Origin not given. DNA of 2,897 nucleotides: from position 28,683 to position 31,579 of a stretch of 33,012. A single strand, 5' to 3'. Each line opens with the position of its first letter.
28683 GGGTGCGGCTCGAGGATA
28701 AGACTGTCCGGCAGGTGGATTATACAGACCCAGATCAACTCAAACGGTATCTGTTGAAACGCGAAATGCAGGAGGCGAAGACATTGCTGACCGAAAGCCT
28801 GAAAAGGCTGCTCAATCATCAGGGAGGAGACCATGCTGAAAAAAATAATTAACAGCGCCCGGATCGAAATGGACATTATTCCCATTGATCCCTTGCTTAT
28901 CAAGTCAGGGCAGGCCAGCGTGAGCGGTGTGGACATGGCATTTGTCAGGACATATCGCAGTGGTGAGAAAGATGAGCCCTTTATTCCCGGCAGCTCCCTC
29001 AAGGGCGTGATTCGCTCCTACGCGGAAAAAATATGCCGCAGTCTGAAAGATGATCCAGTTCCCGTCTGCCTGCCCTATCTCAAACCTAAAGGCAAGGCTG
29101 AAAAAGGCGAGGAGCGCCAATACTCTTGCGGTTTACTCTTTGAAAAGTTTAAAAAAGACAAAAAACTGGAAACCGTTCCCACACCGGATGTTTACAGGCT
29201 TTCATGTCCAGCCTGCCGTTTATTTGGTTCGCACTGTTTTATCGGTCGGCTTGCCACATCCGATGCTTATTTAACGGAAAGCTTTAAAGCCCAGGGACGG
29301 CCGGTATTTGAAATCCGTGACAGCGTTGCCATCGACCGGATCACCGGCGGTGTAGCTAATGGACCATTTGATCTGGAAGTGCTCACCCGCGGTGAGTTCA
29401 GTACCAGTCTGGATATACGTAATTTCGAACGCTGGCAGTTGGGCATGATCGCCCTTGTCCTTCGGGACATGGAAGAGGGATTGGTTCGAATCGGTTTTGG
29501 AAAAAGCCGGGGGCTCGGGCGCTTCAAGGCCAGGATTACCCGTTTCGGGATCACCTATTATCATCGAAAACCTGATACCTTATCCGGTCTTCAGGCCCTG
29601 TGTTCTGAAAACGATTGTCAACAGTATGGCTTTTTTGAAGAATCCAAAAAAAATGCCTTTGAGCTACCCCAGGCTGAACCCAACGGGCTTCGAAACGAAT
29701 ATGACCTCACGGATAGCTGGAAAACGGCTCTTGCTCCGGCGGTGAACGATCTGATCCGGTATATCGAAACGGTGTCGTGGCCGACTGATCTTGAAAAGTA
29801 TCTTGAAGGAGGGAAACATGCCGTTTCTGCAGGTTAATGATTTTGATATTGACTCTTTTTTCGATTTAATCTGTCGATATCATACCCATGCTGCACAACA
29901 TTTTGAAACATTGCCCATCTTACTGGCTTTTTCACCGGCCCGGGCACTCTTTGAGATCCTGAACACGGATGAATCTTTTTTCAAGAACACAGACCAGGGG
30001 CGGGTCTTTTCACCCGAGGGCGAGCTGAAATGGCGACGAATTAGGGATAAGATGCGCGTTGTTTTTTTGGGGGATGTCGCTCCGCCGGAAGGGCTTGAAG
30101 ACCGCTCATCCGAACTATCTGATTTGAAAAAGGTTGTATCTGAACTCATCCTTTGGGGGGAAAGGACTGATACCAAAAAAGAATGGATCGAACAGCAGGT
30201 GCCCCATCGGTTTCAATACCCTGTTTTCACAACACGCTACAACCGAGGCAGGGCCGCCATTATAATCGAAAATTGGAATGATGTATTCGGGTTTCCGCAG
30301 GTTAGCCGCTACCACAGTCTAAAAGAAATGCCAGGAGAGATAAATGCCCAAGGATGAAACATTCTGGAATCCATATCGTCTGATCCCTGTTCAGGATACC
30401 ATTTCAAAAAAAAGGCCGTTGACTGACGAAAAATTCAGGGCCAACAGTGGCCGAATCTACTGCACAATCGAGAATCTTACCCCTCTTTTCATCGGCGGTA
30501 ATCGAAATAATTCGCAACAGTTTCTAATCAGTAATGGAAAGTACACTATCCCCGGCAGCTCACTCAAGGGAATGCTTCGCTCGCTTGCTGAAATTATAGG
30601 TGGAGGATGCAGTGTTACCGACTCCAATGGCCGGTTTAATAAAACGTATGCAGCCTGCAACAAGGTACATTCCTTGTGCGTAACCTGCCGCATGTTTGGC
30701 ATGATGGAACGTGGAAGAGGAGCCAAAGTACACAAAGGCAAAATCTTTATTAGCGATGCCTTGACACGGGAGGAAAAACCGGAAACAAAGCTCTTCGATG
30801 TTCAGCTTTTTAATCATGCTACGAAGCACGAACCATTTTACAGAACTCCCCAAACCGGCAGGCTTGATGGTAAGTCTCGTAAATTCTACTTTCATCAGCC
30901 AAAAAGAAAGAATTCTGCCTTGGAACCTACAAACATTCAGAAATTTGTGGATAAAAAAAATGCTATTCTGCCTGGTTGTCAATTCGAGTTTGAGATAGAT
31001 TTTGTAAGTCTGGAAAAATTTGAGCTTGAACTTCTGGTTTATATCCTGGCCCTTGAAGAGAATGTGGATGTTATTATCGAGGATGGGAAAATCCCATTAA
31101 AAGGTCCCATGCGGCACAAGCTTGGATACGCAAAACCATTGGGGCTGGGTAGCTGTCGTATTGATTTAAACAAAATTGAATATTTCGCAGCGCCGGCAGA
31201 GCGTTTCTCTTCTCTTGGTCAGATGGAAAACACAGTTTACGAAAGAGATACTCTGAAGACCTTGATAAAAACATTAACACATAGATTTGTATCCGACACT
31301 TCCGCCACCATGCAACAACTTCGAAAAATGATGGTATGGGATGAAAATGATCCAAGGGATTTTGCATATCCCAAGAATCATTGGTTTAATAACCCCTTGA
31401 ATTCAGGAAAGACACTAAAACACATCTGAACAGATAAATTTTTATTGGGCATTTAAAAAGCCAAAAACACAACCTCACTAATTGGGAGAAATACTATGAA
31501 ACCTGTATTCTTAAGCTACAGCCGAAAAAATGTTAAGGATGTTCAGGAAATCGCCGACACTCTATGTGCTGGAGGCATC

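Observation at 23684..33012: HD-less type III-D-like CRISPR effector operon whose only visible signalling output is a TIR-SAVED protein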

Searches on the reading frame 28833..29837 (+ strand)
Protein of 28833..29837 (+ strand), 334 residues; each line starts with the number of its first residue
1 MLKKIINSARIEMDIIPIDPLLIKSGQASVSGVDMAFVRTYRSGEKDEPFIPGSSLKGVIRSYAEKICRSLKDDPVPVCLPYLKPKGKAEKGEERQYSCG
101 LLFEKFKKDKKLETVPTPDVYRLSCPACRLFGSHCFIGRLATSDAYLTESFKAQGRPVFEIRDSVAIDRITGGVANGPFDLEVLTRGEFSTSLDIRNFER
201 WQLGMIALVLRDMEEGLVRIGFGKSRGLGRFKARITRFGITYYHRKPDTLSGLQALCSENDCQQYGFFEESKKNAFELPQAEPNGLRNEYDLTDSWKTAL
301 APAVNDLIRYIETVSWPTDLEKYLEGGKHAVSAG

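Call 6: search_protein_families(library=pfam, proteins=[window:28833-29837:+], max_evalue=0.1)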
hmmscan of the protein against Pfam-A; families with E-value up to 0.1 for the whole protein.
window:28833-29837:+ (334 aa): 1 family
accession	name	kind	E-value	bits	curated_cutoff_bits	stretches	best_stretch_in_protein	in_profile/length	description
PF03787.20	RAMPs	-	3.2e-22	80.4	22.1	1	20-232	7-189/189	RAMP superfamily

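Call 7: search_protein_families(library=ncbifam, proteins=[window:28833-29837:+], max_evalue=0.1)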
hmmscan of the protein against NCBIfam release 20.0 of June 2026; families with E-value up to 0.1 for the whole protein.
window:28833-29837:+ (334 aa): 8 families
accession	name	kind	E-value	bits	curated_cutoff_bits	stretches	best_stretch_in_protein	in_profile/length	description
TIGR02581.1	cas_cyan_RAMP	equivalog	1e-28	100.5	108.05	1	44-235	36-212/216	type III CRISPR-associated RAMP protein Csx7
TIGR03986.1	TIGR03986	equivalog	6.8e-15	55.5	161.35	2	7-67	32-91/568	TIGR03986 family type III CRISPR-associated RAMP protein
TIGR02582.1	cas7_TM1809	equivalog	3.1e-08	33.8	90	1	26-230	23-200/203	type III-A CRISPR-associated RAMP protein Csm3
TIGR01898.1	cas_TM1791_cmr6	equivalog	4.8e-07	30.1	51.1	1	20-148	8-105/195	type III-B CRISPR module RAMP protein Cmr6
NF049957.1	Cas_III-I_gRAMP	exception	7.4e-07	27.4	800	1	129-272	598-741/1076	type III-I CRISPR-associated gRAMP effector Cas7-11i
NF041225.1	Cas_III-E_gRAMP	equivalog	3.1e-06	24.9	700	1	124-180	726-777/1636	type III-E CRISPR-associated gRAMP effector Cas7-11e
TIGR02580.1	cas_RAMP_Cmr4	equivalog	0.00038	20.4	87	1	23-66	13-54/283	type III-B CRISPR module RAMP protein Cmr4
TIGR01899.1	cas_TM1807_csm5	equivalog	0.00088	18.9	38.3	1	46-62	107-123/364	type III-A CRISPR-associated RAMP protein Csm5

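Call 8: search_protein_families(library=padloc, proteins=[window:28833-29837:+], max_evalue=0.1)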
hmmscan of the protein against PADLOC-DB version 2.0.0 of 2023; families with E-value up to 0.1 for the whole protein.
window:28833-29837:+ (334 aa): 42 families (the best 25 are shown)
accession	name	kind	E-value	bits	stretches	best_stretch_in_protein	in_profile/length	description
PDLC01442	Csm3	-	1.3e-35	121.1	1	4-239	3-186/208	"CAS-III-A,CAS-III-D; effector_G7"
PDLC02115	Cas7_IIId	-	1.1e-31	108.5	1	13-249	222-443/486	-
PDLC01017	Csm3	-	7.4e-31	105.8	1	1-240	1-225/257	Csm3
PDLC01296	Csm3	-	1.6e-30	104.5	1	46-235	35-188/192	"CAS-III-A,CAS-III-D; effector_G7"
PDLC01016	Csm3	-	4.3e-19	67.6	1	46-232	28-189/189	Csm3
PDLC02111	Cas7_IIId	-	5e-19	66.5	2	130-236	290-395/417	-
PDLC01015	Csm3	-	5.9e-16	58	1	45-229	24-178/178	Csm3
PDLC01407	Csm3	-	6.2e-16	56.7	2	8-68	36-91/519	"CAS-III-A,CAS-III-D; effector_G7"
PDLC02112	Cas7_IIId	-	1.5e-14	51.5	2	143-233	311-404/434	-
PDLC01339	Csm3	-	1.6e-13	50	1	19-229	3-163/163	"CAS-III-A,CAS-III-D; effector_G7"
PDLC02117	Cas7_IIIg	-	1.8e-13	48.8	1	14-238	7-175/178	-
PDLC01613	Csm3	-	1e-11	44.1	1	18-232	5-177/177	"CAS-III-A,CAS-III-D; effector_G7"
PDLC01297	Csm3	-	2.5e-11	41.9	1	26-234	22-186/198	"CAS-III-A,CAS-III-D; effector_G7"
PDLC01013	Csm3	-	4e-11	40.6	1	7-65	50-107/650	Csm3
PDLC01014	Csm3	-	8.3e-09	33.8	1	26-230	23-200/203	CRISPR type III-A/MTUBE-associated RAMP protein Csm3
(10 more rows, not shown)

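Call 56: search_solved_structures(query=window:28833-29837:+, max_evalue=0.01, show_alignments=1)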
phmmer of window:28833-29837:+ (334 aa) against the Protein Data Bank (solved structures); distinct sequences matched with E-value up to 0.01: 21.
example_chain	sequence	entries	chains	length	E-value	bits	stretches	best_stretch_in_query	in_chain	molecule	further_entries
9wxh_D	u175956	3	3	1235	9.4e-20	74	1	125-232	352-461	TIGR03986 family CRISPR-associated RAMP protein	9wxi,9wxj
8s9t_D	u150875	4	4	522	5.4e-13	51.8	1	158-234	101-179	Cas7-2x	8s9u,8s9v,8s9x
6iqw_C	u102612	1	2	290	1.3e-12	50.5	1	29-239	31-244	Csm3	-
6muu_C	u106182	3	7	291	1.3e-12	50.5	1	29-239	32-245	Uncharacterized protein Csm3 | Csm3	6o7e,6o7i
6mur_C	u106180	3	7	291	4.6e-12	48.7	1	47-239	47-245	Uncharacterized protein Csm3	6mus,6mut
6o7h_C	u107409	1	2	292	4.7e-12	48.7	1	47-239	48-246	Csm3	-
8bmw_H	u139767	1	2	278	2.7e-11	46.2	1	7-236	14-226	CRISPR-associated Cas7 paralog (Type III-D)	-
7yn9_A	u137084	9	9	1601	3.6e-09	39.3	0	123-232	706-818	CRISPR-associated RAMP family protein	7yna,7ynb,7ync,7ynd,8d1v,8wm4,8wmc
8gs2_A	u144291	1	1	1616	3.6e-09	39.2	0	123-232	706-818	CRISPR-associated RAMP family protein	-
8eex_A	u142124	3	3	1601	4.5e-09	38.9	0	123-232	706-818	Cas7-11 | CRISPR-associated RAMP family protein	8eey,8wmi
7y9y_A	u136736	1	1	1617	4.6e-09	38.9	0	123-232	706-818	CRISPR-associated RAMP family protein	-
7wah_A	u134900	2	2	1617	5.6e-09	38.6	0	123-232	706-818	CRISPR-associated RAMP family protein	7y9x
7zol_B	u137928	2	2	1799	1.4e-08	37.3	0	123-221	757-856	Cas7-11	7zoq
8bmw_G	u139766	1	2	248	0.00014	24.1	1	46-79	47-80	CRISPR-associated Cas7 paralog (Type III-D)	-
4n0l_A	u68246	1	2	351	0.00072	21.8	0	29-134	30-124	Predicted component of a thermophile-specific DNA repair system, contains a RAMP domain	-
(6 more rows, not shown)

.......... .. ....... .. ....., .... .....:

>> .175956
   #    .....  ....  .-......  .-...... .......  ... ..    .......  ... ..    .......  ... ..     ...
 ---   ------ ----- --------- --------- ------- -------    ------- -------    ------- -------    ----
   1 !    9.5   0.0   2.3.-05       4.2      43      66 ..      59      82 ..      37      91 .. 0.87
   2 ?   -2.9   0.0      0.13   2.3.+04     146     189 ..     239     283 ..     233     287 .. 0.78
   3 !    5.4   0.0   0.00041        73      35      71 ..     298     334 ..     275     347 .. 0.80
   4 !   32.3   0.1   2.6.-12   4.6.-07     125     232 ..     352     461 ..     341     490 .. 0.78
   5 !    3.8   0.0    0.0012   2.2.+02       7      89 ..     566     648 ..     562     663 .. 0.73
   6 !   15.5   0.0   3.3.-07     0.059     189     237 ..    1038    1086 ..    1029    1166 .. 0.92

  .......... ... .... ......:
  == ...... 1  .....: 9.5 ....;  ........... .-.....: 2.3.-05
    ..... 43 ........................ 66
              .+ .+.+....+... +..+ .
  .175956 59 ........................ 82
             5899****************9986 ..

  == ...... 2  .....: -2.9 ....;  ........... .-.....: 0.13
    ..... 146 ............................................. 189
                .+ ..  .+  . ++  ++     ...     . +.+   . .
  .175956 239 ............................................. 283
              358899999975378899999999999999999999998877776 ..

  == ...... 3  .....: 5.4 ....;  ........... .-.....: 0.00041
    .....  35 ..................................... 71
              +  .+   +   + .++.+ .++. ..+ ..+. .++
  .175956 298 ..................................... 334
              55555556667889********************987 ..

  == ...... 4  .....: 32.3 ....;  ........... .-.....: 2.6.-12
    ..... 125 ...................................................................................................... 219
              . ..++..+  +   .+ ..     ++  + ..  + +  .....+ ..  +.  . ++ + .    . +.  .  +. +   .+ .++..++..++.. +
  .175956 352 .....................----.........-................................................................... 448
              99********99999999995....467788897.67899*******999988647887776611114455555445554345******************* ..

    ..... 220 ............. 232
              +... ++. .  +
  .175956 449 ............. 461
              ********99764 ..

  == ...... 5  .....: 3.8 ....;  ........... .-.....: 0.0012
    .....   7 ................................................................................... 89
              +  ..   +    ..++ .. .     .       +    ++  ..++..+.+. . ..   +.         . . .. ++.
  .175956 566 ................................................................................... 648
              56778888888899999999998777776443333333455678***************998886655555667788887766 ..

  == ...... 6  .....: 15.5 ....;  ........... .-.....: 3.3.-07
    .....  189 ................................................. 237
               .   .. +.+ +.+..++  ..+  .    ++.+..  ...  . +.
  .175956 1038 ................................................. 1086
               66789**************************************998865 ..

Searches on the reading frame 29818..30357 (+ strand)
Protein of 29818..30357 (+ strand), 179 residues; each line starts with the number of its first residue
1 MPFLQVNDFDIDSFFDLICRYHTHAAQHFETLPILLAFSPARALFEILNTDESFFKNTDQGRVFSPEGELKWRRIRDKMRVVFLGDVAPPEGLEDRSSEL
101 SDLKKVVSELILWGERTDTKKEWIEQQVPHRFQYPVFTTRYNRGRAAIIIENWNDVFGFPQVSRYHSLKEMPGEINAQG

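Call 6: search_protein_families(library=pfam, proteins=[window:29818-30357:+], max_evalue=0.1)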
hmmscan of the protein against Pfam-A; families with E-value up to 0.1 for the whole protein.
window:29818-30357:+ (179 aa): 0 families

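Call 7: search_protein_families(library=ncbifam, proteins=[window:29818-30357:+], max_evalue=0.1)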
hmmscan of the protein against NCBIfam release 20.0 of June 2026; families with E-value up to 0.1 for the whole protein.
window:29818-30357:+ (179 aa): 1 family
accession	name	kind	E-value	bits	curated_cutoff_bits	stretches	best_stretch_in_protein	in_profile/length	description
TIGR03984.2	TIGR03984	equivalog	3.4e-10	39.9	35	1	54-149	45-144/170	type III-D CRISPR-associated protein Csx19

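Call 8: search_protein_families(library=padloc, proteins=[window:29818-30357:+], max_evalue=0.1)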
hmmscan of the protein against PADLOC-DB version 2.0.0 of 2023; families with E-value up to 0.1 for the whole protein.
window:29818-30357:+ (179 aa): 6 families
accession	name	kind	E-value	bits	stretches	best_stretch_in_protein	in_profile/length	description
PDLC01430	Csx19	-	2e-08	32.2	1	55-125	62-118/167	CAS-III-D; effector_UNK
PDLC01034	Csx19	-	1e-07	30.3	1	51-128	47-109/148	core gene (cas11)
PDLC01557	Csx19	-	6.2e-06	23.7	1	58-140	73-158/190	CAS-III-D; effector_UNK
PDLC01567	Csx19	-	6.2e-06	23.7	1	58-140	73-158/190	CAS-III-D; effector_UNK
PDLC01577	Csx19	-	0.00078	17.4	1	58-88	41-71/139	CAS-III-D; effector_UNK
PDLC01555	Csx19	-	0.038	12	1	58-82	62-87/138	CAS-III-D; effector_UNK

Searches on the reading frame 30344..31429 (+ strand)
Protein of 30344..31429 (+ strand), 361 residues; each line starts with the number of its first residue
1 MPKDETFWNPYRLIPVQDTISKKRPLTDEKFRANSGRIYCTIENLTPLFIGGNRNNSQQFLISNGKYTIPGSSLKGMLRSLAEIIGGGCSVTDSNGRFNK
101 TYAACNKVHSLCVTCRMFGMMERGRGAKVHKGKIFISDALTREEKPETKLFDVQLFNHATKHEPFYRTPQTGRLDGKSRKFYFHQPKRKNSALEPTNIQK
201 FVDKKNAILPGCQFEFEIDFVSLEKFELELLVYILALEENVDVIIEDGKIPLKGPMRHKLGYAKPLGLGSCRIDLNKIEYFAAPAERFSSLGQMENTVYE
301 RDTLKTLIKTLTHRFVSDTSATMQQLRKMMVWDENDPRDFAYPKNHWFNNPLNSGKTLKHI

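Call 6: search_protein_families(library=pfam, proteins=[window:30344-31429:+], max_evalue=0.1)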
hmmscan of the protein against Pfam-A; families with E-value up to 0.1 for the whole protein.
window:30344-31429:+ (361 aa): 1 family
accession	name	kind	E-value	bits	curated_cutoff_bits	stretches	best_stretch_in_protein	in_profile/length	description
PF03787.20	RAMPs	-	4.7e-16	60.3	22.1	1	41-235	1-168/189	RAMP superfamily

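Call 7: search_protein_families(library=ncbifam, proteins=[window:30344-31429:+], max_evalue=0.1)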
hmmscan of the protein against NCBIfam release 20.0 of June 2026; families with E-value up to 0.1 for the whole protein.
window:30344-31429:+ (361 aa): 7 families
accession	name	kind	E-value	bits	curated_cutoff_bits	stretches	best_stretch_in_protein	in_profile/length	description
TIGR03986.1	TIGR03986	equivalog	1e-44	153.9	161.35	2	100-323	328-556/568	TIGR03986 family type III CRISPR-associated RAMP protein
NF041225.1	Cas_III-E_gRAMP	equivalog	1.1e-19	69.5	700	2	109-343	1384-1596/1636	type III-E CRISPR-associated gRAMP effector Cas7-11e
NF049957.1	Cas_III-I_gRAMP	exception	4.5e-09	34.8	800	1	64-292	837-1041/1076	type III-I CRISPR-associated gRAMP effector Cas7-11i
TIGR02582.1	cas7_TM1809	equivalog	3e-07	30.6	90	1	68-149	44-119/203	type III-A CRISPR-associated RAMP protein Csm3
TIGR02581.1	cas_cyan_RAMP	equivalog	1.2e-06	28.4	108.05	1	37-117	5-90/216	type III CRISPR-associated RAMP protein Csx7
TIGR01899.1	cas_TM1807_csm5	equivalog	0.00064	19.3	38.3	1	58-80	101-123/364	type III-A CRISPR-associated RAMP protein Csm5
TIGR01898.1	cas_TM1791_cmr6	equivalog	0.0089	16.2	51.1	1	68-159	33-123/195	type III-B CRISPR module RAMP protein Cmr6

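Call 8: search_protein_families(library=padloc, proteins=[window:30344-31429:+], max_evalue=0.1)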
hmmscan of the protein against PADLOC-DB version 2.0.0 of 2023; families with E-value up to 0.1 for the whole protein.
window:30344-31429:+ (361 aa): 29 families (the best 25 are shown)
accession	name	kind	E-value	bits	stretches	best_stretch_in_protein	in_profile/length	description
PDLC01407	Csm3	-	2.2e-48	163.8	2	109-335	276-485/519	"CAS-III-A,CAS-III-D; effector_G7"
PDLC01013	Csm3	-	1.1e-41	141.6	2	102-344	346-597/650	Csm3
PDLC02109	Cas7_IIId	-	6.8e-36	122.5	3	4-92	3-98/544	-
PDLC02114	Cas7_IIId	-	7.8e-32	108.8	2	4-87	12-98/546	-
PDLC02108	Cas7_IIId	-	6.4e-22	76.4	2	17-94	21-97/540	-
PDLC01220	gRAMP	-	7e-20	68.2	2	109-346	1260-1467/1494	CAS-III-E; effector_UNK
PDLC01442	Csm3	-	5e-17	60.4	1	38-237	10-161/208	"CAS-III-A,CAS-III-D; effector_G7"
PDLC01015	Csm3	-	5.1e-17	61.5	1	45-224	2-149/178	Csm3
PDLC01016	Csm3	-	4.7e-16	57.7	1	41-238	2-171/189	Csm3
PDLC01339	Csm3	-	3.7e-13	48.8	1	45-232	2-145/163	"CAS-III-A,CAS-III-D; effector_G7"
PDLC01613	Csm3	-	2.1e-12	46.3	1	41-272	1-177/177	"CAS-III-A,CAS-III-D; effector_G7"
PDLC02116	Cas7_IIId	-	3.5e-11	40.7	2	31-87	41-94/617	-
PDLC01296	Csm3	-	4.2e-10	37.9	1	37-122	5-93/192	"CAS-III-A,CAS-III-D; effector_G7"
PDLC01017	Csm3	-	4.4e-09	34.4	1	40-143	13-123/257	Csm3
PDLC01014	Csm3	-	8e-08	30.6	1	68-149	44-119/203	CRISPR type III-A/MTUBE-associated RAMP protein Csm3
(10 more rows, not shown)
